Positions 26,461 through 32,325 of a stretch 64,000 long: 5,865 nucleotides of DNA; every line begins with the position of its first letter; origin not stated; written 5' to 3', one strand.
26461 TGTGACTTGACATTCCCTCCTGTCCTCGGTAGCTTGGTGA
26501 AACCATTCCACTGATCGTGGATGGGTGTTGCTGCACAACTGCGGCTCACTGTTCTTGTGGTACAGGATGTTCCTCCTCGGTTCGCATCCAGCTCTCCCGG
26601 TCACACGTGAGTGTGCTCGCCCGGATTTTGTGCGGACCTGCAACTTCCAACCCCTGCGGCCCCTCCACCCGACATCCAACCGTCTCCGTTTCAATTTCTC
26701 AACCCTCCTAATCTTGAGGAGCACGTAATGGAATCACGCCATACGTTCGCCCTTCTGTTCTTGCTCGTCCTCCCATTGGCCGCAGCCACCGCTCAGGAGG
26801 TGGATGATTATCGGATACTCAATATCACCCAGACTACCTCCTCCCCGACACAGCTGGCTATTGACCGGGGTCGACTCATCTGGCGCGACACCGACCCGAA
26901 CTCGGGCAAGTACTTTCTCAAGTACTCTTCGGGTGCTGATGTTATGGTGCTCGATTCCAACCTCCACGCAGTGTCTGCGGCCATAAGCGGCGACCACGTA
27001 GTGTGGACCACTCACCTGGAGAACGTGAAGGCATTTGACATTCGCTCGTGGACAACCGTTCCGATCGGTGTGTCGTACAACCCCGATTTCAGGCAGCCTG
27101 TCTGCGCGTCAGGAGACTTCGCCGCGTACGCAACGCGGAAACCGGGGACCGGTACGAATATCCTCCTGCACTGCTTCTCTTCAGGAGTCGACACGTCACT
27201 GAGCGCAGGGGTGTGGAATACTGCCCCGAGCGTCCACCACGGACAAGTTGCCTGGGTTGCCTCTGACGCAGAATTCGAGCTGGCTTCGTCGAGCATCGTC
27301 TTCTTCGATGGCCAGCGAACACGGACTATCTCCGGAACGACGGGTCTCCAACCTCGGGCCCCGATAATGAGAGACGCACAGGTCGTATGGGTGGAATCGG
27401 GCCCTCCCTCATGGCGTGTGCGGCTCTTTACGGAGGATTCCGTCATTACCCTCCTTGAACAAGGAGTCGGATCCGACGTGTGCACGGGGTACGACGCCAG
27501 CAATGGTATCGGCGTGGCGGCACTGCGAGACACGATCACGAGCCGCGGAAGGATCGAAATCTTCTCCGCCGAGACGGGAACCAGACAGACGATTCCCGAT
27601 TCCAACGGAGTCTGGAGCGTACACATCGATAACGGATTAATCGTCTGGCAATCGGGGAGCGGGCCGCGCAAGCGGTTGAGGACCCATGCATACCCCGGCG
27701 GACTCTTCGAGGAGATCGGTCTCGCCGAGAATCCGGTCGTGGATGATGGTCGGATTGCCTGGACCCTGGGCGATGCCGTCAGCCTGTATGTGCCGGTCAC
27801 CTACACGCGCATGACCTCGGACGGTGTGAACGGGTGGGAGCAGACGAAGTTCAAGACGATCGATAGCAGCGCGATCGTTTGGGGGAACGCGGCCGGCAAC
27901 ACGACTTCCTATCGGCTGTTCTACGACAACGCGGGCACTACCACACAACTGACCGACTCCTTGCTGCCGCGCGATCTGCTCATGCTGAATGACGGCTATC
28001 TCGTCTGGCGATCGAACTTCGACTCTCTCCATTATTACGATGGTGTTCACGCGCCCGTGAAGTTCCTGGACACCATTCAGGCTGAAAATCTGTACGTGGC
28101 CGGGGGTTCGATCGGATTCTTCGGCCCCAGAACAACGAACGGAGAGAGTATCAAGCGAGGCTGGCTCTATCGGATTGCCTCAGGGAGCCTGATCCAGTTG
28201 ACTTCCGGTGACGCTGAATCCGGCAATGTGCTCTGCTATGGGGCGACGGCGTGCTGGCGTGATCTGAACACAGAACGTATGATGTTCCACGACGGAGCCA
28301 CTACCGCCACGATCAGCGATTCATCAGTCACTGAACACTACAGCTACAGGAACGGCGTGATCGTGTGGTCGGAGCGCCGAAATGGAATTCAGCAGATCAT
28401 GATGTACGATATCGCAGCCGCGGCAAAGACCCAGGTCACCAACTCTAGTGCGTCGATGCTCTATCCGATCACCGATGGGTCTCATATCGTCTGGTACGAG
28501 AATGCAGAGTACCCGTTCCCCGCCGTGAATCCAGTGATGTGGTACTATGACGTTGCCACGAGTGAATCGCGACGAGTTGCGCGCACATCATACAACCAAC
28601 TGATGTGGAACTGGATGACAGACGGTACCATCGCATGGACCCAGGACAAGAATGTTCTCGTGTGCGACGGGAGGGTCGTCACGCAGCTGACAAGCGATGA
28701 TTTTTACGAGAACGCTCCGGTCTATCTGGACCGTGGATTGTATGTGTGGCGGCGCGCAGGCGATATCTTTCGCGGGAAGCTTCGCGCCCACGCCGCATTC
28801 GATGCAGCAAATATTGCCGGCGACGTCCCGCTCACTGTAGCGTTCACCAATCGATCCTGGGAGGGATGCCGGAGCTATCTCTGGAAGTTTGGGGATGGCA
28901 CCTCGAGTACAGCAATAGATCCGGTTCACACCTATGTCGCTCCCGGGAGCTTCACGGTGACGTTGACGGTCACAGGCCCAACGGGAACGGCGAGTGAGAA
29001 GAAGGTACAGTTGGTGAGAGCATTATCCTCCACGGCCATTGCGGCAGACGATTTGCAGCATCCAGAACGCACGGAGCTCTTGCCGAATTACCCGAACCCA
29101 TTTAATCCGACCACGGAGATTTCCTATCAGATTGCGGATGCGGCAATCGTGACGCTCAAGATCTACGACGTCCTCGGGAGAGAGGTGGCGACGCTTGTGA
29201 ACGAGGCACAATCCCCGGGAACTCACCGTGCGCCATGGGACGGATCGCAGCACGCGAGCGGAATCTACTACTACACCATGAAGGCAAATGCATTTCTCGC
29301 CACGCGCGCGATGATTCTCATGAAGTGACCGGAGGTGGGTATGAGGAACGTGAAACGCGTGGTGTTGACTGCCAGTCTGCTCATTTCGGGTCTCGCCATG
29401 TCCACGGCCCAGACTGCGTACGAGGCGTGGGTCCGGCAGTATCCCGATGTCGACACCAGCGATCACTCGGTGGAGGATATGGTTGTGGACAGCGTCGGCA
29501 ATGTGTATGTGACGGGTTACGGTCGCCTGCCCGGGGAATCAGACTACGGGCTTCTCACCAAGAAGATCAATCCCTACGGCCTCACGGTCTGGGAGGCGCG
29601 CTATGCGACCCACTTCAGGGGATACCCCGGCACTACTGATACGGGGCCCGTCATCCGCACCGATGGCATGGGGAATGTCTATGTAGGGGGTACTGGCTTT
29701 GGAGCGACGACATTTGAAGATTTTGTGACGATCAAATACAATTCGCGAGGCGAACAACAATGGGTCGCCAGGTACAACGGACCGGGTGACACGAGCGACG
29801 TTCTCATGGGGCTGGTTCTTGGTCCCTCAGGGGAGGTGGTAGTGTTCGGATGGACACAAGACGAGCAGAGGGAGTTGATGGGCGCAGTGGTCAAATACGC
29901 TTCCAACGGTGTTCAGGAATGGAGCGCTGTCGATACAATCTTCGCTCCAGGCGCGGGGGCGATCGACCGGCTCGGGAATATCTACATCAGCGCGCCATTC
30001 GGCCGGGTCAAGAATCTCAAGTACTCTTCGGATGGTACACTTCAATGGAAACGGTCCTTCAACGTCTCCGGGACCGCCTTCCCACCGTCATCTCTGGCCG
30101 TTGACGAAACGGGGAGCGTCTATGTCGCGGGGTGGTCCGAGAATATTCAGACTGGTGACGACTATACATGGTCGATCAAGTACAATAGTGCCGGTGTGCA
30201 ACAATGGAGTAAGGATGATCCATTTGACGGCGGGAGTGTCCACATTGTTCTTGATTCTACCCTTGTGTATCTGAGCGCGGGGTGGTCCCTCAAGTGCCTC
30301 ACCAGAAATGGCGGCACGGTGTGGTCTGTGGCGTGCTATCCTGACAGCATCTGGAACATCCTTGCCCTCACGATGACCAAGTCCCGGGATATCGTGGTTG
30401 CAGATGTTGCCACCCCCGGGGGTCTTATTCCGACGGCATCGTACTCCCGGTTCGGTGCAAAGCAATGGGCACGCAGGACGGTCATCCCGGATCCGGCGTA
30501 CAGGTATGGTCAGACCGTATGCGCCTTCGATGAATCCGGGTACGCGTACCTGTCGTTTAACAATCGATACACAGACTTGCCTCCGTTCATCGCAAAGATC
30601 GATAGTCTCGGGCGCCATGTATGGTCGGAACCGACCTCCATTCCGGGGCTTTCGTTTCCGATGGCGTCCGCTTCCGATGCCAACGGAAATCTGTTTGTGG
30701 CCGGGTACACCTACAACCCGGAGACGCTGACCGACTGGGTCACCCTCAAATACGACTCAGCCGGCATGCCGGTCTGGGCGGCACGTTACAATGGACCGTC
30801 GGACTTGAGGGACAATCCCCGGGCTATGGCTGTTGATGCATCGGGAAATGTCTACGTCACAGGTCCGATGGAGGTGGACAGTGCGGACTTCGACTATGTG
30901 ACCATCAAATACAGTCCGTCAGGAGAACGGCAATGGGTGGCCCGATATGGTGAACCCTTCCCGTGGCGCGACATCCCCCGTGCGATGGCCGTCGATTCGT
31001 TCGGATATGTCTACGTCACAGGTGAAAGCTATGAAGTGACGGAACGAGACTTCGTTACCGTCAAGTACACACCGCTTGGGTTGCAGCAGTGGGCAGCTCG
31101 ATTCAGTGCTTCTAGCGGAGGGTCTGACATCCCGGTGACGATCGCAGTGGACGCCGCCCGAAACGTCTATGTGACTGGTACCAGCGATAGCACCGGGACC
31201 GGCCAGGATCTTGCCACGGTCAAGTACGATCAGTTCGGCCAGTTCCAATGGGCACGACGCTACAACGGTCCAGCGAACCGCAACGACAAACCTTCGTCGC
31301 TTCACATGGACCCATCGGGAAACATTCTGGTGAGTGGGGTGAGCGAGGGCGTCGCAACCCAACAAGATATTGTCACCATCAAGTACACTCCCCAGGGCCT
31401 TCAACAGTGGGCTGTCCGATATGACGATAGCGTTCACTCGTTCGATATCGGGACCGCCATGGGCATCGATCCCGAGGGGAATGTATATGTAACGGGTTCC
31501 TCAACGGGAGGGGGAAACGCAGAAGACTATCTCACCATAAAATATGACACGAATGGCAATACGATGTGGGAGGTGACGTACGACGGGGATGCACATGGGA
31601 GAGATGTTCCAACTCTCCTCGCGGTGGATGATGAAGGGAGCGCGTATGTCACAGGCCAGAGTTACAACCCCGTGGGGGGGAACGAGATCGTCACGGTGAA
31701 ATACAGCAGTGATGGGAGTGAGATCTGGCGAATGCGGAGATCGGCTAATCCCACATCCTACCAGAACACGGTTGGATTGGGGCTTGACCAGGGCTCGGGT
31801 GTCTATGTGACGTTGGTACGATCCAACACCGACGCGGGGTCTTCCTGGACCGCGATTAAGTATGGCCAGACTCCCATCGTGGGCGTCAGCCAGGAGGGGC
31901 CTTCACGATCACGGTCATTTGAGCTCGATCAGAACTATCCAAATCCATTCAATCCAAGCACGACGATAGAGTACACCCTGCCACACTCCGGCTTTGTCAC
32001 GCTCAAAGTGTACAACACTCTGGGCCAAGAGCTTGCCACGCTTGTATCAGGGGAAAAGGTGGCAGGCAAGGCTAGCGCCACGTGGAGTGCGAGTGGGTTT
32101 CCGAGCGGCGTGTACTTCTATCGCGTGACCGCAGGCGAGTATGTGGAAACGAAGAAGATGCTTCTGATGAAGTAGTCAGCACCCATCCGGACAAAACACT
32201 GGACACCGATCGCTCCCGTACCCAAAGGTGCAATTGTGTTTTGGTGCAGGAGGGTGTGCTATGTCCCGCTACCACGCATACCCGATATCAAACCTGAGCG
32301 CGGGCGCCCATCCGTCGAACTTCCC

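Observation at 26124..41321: A 15-kb envelope/secretion block bracketed by two tRNA-Pro(GGG) copies; the upstream copy is degenerate, and both share a TTGAC-N12-GTCAA motif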

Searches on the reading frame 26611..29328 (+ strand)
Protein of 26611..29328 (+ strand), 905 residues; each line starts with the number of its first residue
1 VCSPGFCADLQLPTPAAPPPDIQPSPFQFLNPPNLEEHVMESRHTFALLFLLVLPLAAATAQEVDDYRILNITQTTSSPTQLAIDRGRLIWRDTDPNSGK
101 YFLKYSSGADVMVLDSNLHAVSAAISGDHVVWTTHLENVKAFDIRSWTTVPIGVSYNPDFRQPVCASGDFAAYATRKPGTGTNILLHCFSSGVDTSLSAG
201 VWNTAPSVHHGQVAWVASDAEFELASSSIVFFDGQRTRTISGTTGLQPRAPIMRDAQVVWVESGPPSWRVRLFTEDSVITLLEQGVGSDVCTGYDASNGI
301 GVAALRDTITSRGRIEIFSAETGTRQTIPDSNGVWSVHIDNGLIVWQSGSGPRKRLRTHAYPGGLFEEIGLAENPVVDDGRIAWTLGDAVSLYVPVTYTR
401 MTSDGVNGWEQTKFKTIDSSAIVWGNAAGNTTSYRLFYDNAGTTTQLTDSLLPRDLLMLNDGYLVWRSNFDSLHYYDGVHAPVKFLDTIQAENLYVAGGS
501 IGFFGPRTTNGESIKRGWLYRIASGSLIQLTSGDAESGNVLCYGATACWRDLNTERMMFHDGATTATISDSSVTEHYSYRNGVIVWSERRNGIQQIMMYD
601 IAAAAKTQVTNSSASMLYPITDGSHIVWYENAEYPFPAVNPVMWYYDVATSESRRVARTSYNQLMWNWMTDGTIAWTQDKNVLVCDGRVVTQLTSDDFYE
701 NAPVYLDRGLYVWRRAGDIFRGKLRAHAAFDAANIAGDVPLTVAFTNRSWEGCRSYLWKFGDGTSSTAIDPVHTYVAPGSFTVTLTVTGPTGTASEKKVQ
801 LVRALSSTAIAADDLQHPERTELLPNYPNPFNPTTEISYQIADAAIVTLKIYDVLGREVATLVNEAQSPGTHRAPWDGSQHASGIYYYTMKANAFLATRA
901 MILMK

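Call 7: search_protein_families(library=pfam, proteins=[window:26611-29328:+])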
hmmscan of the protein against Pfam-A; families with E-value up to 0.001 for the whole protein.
window:26611-29328:+ (905 aa): 4 families
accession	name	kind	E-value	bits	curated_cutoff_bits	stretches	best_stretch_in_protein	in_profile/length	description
PF18911.6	PKD_4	-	9.1e-14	51.7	27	1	735-798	15-79/85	PKD domain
PF00801.26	PKD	-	2e-10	41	23.5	1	742-797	16-75/80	PKD domain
PF18962.6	Por_Secre_tail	-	4e-07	30.7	27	1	827-894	2-66/75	Secretion system C-terminal sorting domain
PF13860.13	FlgD_ig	-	2.2e-06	28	27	1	842-893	20-76/79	FlgD Ig-like domain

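Call 57: search_protein_families(library=ncbifam, proteins=[window:26611-29328:+], max_evalue=0.01)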
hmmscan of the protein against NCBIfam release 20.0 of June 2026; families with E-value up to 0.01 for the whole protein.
window:26611-29328:+ (905 aa): 5 families
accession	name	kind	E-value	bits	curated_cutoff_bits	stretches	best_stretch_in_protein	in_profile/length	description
TIGR04275.1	beta_prop_Msarc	repeat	2.5e-10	39.9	85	1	583-602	20-39/40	beta-propeller repeat protein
TIGR04183.1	Por_Secre_tail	domain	3.5e-09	36.5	23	1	827-899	2-67/72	T9SS type A sorting domain-containing protein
NF052323.1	T9SSA_dep_M6i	equivalog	8.9e-09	33.9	600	1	826-894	960-1028/1043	T9SS-dependent M6-like inactivated metalloprotease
NF038113.1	T9SSA_dep_M36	equivalog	3.5e-06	25.4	885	1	809-902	782-867/869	T9SS-dependent M36 family metallopeptidase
TIGR00864.1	PCC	subfamily_domain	0.0031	13.9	1861.4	1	752-792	1424-1464/2700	polycystin cation channel protein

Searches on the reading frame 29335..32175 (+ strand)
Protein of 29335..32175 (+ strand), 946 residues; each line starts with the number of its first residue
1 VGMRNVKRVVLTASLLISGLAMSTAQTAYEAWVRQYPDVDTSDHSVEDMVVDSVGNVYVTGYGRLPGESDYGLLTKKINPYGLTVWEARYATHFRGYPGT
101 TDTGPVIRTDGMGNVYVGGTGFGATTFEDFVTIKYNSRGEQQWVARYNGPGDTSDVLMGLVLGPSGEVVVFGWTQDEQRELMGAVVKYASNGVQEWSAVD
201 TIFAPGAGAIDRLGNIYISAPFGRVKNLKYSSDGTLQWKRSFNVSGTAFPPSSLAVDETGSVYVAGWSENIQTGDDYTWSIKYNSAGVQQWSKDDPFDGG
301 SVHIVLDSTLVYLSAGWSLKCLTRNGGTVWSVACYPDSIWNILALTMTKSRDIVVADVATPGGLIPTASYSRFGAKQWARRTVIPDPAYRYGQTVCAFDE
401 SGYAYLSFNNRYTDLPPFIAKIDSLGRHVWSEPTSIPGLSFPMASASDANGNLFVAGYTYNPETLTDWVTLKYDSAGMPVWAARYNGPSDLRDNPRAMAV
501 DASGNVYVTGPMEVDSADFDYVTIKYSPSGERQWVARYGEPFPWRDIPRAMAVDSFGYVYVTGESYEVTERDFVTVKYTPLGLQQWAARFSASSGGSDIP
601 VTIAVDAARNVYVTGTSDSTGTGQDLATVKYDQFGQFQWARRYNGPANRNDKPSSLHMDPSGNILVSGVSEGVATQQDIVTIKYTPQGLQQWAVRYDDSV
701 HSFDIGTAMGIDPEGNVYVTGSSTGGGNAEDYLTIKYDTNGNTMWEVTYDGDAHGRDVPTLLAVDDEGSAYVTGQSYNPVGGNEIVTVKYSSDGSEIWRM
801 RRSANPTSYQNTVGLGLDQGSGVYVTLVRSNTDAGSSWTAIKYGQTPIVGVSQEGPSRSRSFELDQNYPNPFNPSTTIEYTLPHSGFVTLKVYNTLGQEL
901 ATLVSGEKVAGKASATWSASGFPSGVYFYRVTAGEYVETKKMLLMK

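Call 7: search_protein_families(library=pfam, proteins=[window:29335-32175:+])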
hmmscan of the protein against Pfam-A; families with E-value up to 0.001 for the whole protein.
window:29335-32175:+ (946 aa): 3 families
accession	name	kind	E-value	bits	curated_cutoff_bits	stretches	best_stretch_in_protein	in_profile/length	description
PF06739.17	SBBP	-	2.4e-43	146.2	20.5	3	533-565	1-32/38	Beta-propeller repeat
PF18962.6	Por_Secre_tail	-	1.1e-08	35.7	27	1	868-942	2-73/75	Secretion system C-terminal sorting domain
PF13860.13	FlgD_ig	-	0.00064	20.1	27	0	876-933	12-75/79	FlgD Ig-like domain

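Call 57: search_protein_families(library=ncbifam, proteins=[window:29335-32175:+], max_evalue=0.01)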
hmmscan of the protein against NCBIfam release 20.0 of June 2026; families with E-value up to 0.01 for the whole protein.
window:29335-32175:+ (946 aa): 5 families
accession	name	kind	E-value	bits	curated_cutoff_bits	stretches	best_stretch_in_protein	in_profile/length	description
NF047494.1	Lepto_SBBP_lipo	equivalog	8.9e-57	192.8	400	5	418-724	106-446/466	SBBP repeat beta-propeller lipoprotein, LipL53 family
TIGR02608.1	delta_60_rpt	domain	1.2e-30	105.1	76.5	1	654-688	4-38/55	delta-60 repeat domain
TIGR04183.1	Por_Secre_tail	domain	2.4e-14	53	23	1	868-943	2-70/72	T9SS type A sorting domain-containing protein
NF052323.1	T9SSA_dep_M6i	equivalog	6.4e-06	24.4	600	1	867-936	960-1029/1043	T9SS-dependent M6-like inactivated metalloprotease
NF038113.1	T9SSA_dep_M36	equivalog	1.1e-05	23.8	885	1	866-944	794-868/869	T9SS-dependent M36 family metallopeptidase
